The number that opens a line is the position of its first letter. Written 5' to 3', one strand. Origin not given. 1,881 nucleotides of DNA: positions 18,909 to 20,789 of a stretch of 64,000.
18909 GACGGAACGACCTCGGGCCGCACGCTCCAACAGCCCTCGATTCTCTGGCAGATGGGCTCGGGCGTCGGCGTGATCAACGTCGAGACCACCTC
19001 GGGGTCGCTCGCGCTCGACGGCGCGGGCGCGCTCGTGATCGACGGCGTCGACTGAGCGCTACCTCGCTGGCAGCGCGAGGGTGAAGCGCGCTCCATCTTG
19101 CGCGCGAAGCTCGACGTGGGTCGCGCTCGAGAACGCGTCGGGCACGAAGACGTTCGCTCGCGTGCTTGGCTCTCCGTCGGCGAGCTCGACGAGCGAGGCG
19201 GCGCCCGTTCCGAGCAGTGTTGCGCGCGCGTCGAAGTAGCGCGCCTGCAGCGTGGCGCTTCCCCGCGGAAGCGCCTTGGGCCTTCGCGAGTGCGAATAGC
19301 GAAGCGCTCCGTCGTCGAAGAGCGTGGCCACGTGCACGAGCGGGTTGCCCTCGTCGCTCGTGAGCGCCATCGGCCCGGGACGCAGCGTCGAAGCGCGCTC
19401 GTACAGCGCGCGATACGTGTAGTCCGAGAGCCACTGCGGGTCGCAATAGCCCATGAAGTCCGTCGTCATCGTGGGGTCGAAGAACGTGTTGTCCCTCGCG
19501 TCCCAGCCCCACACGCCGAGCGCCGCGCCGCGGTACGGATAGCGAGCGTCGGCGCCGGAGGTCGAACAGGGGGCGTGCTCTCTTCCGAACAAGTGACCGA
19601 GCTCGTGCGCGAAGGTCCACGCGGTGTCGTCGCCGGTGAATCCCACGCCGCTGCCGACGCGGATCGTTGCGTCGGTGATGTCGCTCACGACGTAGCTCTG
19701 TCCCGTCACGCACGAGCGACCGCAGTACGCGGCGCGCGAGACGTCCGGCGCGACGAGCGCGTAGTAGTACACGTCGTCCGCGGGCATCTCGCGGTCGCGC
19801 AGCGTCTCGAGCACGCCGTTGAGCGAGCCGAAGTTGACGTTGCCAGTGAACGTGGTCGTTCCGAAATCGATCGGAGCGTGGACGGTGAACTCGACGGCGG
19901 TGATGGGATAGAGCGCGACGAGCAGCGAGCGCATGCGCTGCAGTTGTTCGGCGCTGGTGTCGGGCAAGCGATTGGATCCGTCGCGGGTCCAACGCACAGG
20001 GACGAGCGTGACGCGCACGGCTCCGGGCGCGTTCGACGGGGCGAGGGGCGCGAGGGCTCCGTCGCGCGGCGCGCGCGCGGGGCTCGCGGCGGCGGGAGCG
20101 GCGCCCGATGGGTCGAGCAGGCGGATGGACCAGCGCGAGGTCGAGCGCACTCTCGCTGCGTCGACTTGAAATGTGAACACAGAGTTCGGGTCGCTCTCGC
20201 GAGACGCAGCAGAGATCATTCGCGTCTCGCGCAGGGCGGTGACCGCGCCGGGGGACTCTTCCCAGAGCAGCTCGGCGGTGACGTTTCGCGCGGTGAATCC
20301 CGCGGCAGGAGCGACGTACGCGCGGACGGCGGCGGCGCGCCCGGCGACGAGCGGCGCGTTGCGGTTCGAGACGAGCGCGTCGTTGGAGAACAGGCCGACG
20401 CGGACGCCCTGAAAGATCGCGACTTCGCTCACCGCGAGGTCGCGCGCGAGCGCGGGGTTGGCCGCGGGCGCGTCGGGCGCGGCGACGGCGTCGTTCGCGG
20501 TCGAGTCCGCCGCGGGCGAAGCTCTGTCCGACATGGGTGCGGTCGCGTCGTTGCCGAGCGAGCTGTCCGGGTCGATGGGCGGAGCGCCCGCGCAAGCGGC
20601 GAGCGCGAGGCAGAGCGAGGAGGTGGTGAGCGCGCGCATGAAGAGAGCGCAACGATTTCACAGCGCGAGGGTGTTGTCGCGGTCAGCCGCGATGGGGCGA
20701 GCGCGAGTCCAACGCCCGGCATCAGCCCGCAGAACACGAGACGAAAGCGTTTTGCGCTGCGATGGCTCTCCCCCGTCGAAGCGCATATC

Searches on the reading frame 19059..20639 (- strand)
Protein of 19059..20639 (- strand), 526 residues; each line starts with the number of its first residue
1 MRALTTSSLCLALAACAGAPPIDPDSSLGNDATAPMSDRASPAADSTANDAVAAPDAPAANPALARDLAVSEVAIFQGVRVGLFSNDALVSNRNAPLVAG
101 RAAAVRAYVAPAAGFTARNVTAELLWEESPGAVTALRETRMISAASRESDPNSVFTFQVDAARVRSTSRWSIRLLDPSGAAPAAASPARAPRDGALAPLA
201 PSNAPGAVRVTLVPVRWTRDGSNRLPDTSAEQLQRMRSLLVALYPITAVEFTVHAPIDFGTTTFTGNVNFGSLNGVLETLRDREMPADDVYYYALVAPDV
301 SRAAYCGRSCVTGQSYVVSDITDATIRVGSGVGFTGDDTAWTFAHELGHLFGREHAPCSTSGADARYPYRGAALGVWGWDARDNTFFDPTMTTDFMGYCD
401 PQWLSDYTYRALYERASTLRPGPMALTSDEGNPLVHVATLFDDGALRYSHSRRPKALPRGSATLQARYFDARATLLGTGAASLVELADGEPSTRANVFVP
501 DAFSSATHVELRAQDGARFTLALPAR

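Call 21: search_protein_families(library=pfam, proteins=[window:19059-20639:-], max_evalue=0.01)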
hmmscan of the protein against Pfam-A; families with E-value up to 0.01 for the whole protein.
window:19059-20639:- (526 aa): 4 families
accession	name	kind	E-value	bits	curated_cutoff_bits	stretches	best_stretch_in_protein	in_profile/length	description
PF10462.15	Peptidase_M66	-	2e-09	37.3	20.6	1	329-393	180-248/306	Peptidase M66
PF13688.12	Reprolysin_5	-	0.00014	22.6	27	1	302-361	106-163/196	Metallo-peptidase family M12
PF13582.12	Reprolysin_3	-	0.00017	22.5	22.4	1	304-355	81-122/123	Metallo-peptidase family M12B Reprolysin-like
PF13583.11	Reprolysin_4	-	0.0014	18.7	22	1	295-363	97-158/203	Metallo-peptidase family M12B Reprolysin-like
